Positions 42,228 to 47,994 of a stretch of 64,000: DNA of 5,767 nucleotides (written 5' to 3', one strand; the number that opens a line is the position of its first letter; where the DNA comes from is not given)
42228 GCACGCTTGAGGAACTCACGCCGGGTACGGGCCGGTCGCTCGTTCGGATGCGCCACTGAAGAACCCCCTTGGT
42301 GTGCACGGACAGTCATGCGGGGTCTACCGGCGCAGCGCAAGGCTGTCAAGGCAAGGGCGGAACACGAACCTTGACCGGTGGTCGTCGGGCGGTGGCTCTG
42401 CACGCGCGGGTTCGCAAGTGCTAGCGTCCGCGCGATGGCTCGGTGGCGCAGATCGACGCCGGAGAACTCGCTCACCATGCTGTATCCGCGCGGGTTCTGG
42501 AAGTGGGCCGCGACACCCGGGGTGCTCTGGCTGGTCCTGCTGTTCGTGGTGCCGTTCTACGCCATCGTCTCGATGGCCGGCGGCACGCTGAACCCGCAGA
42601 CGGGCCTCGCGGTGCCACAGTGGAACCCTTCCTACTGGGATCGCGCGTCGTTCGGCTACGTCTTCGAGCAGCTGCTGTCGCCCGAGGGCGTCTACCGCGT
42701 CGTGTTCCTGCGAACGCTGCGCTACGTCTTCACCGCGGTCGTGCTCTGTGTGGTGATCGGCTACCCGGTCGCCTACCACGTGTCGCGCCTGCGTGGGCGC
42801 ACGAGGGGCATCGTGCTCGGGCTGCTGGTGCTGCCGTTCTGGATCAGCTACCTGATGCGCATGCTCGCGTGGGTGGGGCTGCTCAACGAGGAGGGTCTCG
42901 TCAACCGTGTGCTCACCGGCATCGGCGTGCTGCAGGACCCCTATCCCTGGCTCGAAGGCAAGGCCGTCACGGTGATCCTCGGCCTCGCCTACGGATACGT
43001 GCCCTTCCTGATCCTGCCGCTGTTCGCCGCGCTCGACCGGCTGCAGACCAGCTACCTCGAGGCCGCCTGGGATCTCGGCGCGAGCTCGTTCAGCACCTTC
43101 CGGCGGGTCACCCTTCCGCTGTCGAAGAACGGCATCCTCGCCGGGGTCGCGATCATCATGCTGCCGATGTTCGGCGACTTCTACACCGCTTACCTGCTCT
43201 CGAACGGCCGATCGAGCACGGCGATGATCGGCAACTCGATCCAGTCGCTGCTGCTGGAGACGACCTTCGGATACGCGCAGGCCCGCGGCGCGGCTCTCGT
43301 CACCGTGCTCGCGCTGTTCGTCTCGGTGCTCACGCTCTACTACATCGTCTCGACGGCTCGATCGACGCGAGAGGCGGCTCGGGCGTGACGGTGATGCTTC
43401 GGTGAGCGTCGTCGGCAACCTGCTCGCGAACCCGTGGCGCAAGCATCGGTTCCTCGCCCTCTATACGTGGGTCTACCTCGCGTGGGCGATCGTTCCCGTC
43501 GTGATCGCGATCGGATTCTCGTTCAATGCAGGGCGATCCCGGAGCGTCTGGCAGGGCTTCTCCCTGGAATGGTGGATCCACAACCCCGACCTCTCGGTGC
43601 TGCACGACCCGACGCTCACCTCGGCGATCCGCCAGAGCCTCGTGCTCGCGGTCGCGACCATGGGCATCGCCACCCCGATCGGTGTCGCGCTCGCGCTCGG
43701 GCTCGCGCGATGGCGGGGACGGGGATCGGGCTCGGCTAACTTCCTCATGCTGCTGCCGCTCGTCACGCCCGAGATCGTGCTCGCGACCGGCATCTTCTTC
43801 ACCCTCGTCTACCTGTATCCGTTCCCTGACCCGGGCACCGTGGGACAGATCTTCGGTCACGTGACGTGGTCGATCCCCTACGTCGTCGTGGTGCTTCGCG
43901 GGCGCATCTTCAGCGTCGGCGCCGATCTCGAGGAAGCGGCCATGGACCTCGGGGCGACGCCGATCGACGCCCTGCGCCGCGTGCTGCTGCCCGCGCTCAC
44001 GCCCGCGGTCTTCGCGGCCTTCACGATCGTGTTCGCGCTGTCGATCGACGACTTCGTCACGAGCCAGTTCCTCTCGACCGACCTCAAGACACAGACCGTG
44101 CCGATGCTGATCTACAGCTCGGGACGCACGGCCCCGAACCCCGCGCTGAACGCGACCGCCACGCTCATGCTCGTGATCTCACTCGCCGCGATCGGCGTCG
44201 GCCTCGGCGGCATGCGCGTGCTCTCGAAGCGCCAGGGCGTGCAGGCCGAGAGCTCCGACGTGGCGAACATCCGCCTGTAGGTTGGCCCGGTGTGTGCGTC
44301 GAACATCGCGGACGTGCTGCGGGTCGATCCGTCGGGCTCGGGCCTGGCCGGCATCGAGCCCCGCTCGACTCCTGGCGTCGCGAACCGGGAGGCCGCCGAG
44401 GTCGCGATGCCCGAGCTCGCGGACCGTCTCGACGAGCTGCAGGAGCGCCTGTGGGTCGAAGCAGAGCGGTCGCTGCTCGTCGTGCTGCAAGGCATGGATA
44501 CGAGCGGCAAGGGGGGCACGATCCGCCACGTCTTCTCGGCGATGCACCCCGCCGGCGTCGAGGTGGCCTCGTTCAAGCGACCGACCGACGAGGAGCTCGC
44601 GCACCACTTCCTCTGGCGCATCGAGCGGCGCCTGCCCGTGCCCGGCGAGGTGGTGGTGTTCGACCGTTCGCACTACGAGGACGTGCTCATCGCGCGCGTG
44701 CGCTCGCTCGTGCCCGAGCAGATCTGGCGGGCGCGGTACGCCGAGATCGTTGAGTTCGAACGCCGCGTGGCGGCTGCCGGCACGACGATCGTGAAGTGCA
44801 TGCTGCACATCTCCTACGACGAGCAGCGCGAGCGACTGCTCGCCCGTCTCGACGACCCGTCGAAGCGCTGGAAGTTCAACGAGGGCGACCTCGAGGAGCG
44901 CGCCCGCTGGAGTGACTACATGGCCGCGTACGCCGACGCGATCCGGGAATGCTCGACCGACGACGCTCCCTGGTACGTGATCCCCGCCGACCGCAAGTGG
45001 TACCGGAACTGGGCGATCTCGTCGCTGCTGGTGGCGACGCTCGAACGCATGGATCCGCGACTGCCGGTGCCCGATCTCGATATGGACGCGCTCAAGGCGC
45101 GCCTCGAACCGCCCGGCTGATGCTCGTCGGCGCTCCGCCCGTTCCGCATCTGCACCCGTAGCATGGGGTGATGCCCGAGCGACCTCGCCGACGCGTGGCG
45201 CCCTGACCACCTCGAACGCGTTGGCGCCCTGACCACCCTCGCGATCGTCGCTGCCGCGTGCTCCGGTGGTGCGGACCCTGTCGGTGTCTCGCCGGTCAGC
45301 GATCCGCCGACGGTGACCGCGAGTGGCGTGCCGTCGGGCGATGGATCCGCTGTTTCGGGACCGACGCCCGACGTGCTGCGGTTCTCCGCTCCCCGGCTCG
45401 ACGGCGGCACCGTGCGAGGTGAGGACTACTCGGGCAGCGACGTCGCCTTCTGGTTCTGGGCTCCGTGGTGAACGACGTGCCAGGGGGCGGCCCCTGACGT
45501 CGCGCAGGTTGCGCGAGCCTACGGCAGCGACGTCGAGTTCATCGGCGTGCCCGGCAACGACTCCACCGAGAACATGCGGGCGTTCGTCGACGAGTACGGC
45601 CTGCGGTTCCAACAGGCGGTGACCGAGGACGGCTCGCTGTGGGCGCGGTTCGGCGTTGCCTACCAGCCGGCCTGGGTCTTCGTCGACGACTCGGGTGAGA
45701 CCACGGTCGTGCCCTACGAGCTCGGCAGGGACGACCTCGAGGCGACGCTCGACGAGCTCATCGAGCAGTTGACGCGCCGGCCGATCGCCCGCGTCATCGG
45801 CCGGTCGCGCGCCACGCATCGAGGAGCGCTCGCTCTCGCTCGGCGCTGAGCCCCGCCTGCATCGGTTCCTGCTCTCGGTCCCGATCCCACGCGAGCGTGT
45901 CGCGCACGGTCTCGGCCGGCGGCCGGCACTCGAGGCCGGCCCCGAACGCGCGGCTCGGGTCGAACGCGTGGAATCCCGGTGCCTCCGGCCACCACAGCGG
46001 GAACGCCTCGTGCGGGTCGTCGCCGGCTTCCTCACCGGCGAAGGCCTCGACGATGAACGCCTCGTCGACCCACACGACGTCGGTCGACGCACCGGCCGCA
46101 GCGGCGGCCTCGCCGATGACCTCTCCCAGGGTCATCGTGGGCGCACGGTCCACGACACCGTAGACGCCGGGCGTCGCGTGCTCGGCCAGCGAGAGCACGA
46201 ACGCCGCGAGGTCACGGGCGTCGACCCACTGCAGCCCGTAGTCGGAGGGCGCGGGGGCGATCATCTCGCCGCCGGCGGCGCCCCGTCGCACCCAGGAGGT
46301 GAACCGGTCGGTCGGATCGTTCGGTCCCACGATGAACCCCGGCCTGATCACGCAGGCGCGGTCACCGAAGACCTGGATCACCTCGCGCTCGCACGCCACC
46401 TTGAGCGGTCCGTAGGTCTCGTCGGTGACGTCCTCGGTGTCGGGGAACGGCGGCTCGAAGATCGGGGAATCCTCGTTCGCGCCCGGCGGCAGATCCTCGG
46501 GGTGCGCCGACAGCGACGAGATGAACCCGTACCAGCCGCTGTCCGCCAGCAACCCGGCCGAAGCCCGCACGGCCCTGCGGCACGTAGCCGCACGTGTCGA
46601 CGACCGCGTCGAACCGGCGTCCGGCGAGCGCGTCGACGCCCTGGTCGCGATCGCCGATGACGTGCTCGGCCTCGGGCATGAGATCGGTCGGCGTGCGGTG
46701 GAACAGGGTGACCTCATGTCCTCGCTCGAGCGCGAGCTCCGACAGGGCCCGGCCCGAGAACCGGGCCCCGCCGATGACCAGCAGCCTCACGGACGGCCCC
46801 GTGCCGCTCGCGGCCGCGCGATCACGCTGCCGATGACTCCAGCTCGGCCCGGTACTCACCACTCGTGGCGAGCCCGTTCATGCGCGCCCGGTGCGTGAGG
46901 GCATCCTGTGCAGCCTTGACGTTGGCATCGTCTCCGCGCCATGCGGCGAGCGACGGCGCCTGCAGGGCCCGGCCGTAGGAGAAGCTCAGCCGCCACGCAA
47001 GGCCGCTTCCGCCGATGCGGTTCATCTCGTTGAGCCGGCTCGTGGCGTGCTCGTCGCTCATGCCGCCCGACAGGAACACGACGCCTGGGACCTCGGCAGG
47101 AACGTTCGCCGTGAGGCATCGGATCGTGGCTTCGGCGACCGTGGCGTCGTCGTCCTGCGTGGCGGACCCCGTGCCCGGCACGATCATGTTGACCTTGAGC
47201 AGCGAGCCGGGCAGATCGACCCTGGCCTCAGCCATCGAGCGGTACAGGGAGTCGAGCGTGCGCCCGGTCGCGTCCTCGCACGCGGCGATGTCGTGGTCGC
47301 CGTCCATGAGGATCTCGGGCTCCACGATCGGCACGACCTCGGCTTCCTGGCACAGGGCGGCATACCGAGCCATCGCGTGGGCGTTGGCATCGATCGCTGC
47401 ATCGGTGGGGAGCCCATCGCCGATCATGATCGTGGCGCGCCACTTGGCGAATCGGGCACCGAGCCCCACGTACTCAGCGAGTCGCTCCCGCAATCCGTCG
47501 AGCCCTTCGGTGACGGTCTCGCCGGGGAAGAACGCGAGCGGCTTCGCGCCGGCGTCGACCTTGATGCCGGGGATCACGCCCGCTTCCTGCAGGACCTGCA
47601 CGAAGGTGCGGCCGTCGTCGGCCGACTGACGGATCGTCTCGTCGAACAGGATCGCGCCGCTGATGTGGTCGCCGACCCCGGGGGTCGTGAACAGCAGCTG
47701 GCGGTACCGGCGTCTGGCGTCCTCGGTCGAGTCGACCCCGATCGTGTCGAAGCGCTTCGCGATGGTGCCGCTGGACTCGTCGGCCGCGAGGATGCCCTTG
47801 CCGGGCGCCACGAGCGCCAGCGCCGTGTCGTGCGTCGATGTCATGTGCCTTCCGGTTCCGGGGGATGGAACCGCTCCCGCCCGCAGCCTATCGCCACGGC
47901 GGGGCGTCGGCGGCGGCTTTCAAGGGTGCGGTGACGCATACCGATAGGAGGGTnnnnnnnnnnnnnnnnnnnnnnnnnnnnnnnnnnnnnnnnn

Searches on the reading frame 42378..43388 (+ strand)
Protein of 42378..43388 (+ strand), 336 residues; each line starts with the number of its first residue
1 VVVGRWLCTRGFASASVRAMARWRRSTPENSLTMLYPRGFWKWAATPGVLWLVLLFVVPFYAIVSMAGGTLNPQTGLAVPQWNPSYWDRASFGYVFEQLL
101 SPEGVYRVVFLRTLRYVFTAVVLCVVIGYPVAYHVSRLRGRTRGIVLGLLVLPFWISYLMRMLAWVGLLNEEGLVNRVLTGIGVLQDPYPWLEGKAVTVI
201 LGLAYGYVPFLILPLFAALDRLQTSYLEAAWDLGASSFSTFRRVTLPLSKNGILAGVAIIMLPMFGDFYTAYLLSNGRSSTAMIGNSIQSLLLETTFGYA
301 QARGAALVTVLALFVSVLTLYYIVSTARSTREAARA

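Call 28: search_protein_families(library=pfam, proteins=[window:42378-43388:+], max_evalue=0.001)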
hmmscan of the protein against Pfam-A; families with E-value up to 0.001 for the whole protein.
window:42378-43388:+ (336 aa): 1 family
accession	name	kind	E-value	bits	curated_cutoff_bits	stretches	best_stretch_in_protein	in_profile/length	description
PF00528.27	BPD_transp_1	-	2.7e-11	43.9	26.4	1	125-320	2-169/184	Binding-protein-dependent transport system inner membrane component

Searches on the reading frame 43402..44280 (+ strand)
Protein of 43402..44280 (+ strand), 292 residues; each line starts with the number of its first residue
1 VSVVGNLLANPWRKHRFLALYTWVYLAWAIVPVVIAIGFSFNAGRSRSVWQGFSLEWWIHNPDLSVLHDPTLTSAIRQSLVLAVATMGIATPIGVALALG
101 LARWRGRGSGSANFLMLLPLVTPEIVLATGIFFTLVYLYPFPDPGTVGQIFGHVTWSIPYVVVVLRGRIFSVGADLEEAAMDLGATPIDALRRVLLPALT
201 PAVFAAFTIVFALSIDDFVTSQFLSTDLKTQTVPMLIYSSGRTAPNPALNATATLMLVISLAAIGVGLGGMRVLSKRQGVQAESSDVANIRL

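Call 28: search_protein_families(library=pfam, proteins=[window:43402-44280:+], max_evalue=0.001)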
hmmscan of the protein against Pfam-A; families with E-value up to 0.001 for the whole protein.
window:43402-44280:+ (292 aa): 1 family
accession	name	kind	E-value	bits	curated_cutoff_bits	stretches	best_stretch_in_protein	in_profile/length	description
PF00528.27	BPD_transp_1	-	2.4e-10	40.9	26.4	1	92-266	3-169/184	Binding-protein-dependent transport system inner membrane component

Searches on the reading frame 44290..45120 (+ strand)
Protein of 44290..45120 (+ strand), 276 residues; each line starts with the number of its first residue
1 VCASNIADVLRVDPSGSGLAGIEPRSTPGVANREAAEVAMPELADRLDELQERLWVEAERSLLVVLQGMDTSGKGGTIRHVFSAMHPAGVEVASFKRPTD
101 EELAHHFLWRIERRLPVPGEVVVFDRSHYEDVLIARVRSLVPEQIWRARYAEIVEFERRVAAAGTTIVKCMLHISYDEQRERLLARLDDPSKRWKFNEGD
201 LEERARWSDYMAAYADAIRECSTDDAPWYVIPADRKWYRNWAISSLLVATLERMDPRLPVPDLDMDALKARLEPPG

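Call 28: search_protein_families(library=pfam, proteins=[window:44290-45120:+], max_evalue=0.001)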
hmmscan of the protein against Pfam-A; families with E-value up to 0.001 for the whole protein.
window:44290-45120:+ (276 aa): 1 family
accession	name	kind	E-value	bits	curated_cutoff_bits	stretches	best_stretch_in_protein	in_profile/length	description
PF03976.20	PPK2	-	2e-68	230.8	22.3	1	35-256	6-226/229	Polyphosphate kinase 2 (PPK2)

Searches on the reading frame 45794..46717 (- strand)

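Call 28: search_protein_families(library=pfam, proteins=[window:45794-46717:-], max_evalue=0.001)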
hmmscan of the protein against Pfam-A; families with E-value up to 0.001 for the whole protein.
window:45794-46717:- (307 aa): 1 family
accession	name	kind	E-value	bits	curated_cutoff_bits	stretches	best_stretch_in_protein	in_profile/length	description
PF01370.27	Epimerase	-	0.00038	20.4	20.9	1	87-185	127-236/240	NAD dependent epimerase/dehydratase family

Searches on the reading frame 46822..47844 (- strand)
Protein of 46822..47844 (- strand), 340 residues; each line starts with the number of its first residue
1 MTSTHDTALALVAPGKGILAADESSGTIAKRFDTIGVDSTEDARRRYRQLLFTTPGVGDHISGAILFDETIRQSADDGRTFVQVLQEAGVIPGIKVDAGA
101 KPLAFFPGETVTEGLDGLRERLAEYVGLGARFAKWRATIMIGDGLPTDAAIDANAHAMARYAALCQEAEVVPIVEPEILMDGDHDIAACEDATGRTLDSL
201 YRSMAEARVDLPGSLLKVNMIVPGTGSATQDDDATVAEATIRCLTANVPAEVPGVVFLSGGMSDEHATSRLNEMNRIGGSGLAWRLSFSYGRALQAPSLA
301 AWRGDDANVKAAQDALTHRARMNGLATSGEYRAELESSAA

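Call 7: search_protein_families(library=pfam, proteins=[window:46822-47844:-], max_evalue=0.01)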
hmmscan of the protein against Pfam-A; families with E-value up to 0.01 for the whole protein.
window:46822-47844:- (340 aa): 1 family
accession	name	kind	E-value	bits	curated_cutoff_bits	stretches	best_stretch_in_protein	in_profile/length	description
PF00274.25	Glycolytic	-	1.1e-129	432.6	22.2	1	6-339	4-337/349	Fructose-bisphosphate aldolase class-I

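Call 8: search_protein_families(library=ncbifam, proteins=[window:46822-47844:-], max_evalue=0.01)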
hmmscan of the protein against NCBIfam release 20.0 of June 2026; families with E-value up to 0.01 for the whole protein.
window:46822-47844:- (340 aa): 2 families
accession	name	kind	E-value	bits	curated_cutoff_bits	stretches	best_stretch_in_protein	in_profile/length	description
NF033379.1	FrucBisAld_I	equivalog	4.2e-146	485.9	250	1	5-327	3-323/324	class I fructose-bisphosphate aldolase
NF003784.0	PRK05377.1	equivalog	2.2e-11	43.6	392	1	47-190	54-191/297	fructose bisphosphate aldolase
